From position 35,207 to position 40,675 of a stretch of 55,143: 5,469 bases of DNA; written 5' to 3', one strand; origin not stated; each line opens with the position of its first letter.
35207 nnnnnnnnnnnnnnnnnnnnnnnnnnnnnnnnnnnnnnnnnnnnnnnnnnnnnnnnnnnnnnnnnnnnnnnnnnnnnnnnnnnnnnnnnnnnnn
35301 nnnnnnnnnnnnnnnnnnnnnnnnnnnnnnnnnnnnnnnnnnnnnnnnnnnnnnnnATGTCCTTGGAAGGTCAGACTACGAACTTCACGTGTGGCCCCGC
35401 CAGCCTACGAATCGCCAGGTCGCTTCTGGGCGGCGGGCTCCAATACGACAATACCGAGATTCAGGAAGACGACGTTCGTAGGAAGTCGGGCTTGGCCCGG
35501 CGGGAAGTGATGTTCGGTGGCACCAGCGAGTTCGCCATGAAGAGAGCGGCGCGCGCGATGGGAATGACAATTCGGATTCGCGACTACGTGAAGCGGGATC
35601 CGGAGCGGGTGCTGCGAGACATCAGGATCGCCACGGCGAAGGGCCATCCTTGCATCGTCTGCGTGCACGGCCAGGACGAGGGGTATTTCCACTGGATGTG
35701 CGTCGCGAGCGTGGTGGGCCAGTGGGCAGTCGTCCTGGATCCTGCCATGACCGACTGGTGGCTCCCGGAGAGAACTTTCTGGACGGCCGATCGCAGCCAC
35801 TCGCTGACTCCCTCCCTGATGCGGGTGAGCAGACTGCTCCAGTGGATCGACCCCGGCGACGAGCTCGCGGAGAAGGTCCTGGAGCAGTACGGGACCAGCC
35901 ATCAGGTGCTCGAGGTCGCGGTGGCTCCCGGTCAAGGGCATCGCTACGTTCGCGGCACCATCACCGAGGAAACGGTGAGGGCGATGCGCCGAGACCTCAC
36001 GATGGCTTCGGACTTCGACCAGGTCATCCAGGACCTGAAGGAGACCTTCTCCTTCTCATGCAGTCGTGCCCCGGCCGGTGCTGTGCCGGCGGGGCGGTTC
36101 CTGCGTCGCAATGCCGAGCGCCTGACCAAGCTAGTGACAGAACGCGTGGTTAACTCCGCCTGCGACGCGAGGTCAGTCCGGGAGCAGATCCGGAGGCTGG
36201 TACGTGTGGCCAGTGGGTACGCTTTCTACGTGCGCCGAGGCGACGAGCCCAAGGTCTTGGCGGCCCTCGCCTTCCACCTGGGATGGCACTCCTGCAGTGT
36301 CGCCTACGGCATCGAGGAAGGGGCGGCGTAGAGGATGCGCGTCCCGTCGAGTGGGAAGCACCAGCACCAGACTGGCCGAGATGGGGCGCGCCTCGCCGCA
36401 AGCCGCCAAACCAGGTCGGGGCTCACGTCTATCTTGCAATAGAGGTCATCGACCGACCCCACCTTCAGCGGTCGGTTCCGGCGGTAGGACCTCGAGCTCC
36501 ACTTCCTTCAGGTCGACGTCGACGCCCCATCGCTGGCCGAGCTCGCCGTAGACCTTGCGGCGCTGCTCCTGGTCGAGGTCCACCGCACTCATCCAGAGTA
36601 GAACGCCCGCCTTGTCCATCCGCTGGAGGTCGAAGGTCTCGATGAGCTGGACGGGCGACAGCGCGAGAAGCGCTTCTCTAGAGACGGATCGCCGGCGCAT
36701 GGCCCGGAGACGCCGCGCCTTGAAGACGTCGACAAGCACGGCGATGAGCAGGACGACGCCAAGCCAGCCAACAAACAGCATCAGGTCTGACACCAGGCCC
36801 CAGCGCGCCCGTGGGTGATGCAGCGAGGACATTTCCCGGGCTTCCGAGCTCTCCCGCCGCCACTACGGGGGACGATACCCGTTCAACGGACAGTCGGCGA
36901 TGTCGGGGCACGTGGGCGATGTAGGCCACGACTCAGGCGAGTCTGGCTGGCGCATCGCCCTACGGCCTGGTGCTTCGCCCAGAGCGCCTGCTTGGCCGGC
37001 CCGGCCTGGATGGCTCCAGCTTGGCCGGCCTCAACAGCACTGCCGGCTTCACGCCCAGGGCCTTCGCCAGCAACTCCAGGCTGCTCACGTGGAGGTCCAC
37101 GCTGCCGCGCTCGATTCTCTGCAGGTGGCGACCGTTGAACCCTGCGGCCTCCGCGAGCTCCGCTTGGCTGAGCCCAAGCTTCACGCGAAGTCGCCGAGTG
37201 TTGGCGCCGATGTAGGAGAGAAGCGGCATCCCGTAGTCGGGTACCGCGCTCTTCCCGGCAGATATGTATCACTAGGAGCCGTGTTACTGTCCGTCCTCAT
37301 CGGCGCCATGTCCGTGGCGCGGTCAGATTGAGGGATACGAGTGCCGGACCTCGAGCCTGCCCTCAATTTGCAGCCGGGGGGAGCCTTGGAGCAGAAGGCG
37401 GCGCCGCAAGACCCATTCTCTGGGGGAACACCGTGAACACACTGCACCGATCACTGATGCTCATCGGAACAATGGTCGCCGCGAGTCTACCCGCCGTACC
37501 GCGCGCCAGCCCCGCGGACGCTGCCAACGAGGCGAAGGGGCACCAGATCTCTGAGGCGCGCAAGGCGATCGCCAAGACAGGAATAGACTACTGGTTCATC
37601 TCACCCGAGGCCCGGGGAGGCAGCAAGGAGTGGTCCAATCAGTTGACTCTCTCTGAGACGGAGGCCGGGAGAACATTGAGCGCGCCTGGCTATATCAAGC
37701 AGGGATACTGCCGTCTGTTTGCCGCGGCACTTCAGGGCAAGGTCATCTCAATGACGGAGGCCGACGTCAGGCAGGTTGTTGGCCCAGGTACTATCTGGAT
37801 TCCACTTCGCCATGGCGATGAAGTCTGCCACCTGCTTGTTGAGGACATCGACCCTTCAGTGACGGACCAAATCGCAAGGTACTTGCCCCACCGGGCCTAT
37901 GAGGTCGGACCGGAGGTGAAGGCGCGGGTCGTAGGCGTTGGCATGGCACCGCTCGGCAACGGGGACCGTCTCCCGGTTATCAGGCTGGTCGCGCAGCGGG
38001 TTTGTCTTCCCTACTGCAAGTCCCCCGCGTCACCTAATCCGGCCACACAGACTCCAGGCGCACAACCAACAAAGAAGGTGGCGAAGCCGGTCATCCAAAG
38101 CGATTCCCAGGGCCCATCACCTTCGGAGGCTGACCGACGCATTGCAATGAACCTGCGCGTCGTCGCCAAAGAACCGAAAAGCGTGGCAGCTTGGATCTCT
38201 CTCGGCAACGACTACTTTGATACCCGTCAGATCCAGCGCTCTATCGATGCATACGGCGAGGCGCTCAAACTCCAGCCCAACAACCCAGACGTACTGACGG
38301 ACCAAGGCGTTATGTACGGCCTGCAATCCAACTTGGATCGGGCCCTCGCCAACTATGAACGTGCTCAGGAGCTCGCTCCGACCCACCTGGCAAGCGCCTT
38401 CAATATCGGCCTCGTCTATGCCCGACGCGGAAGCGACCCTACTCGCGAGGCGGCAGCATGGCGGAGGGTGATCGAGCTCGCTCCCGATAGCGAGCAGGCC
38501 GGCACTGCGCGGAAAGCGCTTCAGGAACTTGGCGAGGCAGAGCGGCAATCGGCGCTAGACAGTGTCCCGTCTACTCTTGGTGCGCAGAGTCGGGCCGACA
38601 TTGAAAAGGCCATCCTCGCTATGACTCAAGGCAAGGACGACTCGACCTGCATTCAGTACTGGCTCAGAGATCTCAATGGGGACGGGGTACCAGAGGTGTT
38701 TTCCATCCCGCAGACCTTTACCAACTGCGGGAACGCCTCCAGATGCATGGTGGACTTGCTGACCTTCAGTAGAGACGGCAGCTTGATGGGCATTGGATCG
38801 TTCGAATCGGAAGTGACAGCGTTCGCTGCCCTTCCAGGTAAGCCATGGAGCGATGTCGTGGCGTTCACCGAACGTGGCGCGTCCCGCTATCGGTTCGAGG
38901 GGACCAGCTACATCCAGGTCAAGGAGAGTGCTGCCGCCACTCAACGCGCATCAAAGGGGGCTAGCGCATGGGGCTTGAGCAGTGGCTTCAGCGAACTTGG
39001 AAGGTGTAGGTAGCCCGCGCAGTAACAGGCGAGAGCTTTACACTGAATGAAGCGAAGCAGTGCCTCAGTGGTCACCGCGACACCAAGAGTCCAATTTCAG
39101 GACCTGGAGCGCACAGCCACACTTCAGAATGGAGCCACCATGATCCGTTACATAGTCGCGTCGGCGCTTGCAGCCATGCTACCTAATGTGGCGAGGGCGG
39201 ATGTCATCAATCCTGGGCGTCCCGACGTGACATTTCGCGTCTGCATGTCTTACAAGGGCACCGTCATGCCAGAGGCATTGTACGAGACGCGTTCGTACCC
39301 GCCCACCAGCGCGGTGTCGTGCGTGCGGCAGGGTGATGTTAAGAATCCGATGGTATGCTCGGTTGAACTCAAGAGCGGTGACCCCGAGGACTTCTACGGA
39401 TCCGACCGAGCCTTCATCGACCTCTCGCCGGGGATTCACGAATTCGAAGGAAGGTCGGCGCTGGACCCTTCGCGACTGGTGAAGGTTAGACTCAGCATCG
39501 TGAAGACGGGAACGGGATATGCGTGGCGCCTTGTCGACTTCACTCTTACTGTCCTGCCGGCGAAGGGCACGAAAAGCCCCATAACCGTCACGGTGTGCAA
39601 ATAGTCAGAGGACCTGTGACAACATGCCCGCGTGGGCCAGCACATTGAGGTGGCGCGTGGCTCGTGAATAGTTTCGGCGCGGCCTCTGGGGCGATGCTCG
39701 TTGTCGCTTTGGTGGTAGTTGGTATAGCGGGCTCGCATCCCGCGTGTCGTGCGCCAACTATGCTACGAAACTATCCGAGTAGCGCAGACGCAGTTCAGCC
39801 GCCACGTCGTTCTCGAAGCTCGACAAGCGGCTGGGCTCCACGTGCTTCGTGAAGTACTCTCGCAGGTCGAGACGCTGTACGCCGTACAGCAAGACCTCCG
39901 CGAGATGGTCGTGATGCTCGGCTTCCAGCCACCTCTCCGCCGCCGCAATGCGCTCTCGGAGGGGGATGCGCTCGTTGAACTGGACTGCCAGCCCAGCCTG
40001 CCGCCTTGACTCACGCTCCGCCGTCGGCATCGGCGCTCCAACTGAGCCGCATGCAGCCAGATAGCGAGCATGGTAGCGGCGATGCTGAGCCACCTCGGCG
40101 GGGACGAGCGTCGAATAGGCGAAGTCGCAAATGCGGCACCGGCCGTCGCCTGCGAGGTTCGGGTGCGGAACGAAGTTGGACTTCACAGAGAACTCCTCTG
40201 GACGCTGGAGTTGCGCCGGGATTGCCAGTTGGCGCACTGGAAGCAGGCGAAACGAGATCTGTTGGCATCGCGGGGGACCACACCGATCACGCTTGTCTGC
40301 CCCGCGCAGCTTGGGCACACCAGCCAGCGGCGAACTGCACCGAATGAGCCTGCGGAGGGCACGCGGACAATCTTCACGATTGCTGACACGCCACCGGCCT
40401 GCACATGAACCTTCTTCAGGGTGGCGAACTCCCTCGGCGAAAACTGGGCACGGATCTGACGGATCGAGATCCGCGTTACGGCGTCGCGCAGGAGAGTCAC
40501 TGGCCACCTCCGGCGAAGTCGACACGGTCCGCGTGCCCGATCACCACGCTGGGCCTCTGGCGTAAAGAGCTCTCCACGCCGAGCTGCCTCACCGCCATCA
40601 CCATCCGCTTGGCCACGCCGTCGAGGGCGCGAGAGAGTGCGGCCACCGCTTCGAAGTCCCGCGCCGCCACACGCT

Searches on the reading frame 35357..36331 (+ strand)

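Call 3: search_protein_families(library=pfam, proteins=[window:35357-36331:+], max_evalue=1)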
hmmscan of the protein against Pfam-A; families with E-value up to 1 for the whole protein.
window:35357-36331:+ (324 aa): 4 families
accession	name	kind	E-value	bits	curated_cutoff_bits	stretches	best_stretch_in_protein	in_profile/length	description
PF11814.14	DUF3335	-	3.8e-05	23.7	25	1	5-74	5-72/206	Peptidase_C39 like family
PF03412.21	Peptidase_C39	-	0.041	14.1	22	1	10-141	11-117/133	Peptidase C39 family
PF11065.13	DUF2866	-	0.072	13.5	25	1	156-198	17-59/63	Protein of unknown function (DUF2866)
PF18598.6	TetR_C_36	-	0.51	10.8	33.7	0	61-87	10-36/111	Tetracyclin repressor-like, C-terminal domain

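Call 4: search_protein_families(library=padloc, proteins=[window:35357-36331:+], max_evalue=1)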
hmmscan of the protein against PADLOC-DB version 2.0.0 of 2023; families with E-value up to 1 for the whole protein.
window:35357-36331:+ (324 aa): 0 families

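Call 5: search_protein_families(library=ncbifam, proteins=[window:35357-36331:+], max_evalue=1)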
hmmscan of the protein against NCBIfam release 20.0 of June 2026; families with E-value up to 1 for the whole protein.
window:35357-36331:+ (324 aa): 0 families

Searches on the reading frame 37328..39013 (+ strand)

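Call 55: search_protein_families(library=pfam, proteins=[window:37328-39013:+], max_evalue=0.01)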
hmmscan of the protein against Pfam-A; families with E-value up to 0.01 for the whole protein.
window:37328-39013:+ (561 aa): 11 families
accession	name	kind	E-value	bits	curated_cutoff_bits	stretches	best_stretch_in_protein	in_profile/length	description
PF00515.34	TPR_1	-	2.2e-13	49.8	27.8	2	287-319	2-34/34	Tetratricopeptide repeat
PF07719.23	TPR_2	-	7.4e-12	44.9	27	1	287-319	2-34/34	Tetratricopeptide repeat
PF13414.12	TPR_11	-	4.7e-09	36.2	26.8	1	293-330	1-38/42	TPR repeat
PF13431.12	TPR_17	-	9.2e-08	32.2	24.4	1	309-340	2-33/34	Tetratricopeptide repeat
PF13432.12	TPR_16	-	1.1e-07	32.5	32.7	1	292-352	3-63/65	Tetratricopeptide repeat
PF23914.1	TPR_CcmH_CycH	-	2.2e-06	28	42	1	270-357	33-124/158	Cytochrome c-type biogenesis protein H TPR domain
PF13181.12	TPR_8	-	2.5e-05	24.5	25.7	0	288-319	3-34/34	Tetratricopeptide repeat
PF13424.12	TPR_12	-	3.3e-05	24.4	30.1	1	287-350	4-75/77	Tetratricopeptide repeat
PF13371.12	TPR_9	-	0.00015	22.1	35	1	334-399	9-73/73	Tetratricopeptide repeat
PF13428.12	TPR_14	-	0.0003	21.6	23.5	0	287-324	2-39/44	Tetratricopeptide repeat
PF13174.12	TPR_6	-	0.0044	18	26.3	0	358-388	4-33/33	Tetratricopeptide repeat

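Call 80: search_protein_families(library=padloc, proteins=[window:37328-39013:+], max_evalue=0.0001)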
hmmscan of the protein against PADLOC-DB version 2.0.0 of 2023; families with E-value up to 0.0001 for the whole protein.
window:37328-39013:+ (561 aa): 0 families

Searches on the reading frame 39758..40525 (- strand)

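Call 80: search_protein_families(library=padloc, proteins=[window:39758-40525:-], max_evalue=0.0001)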
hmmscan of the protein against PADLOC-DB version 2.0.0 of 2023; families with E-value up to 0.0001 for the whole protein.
window:39758-40525:- (255 aa): 0 families

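Call 81: search_protein_families(library=pfam, proteins=[window:39758-40525:-], max_evalue=0.0001)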
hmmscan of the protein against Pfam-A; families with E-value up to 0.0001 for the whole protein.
window:39758-40525:- (255 aa): 1 family
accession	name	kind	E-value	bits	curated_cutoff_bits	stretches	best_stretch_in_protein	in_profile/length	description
PF13878.12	zf-C2H2_3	-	2.4e-05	24.5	27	1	129-154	15-40/40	zinc-finger of acetyl-transferase ESCO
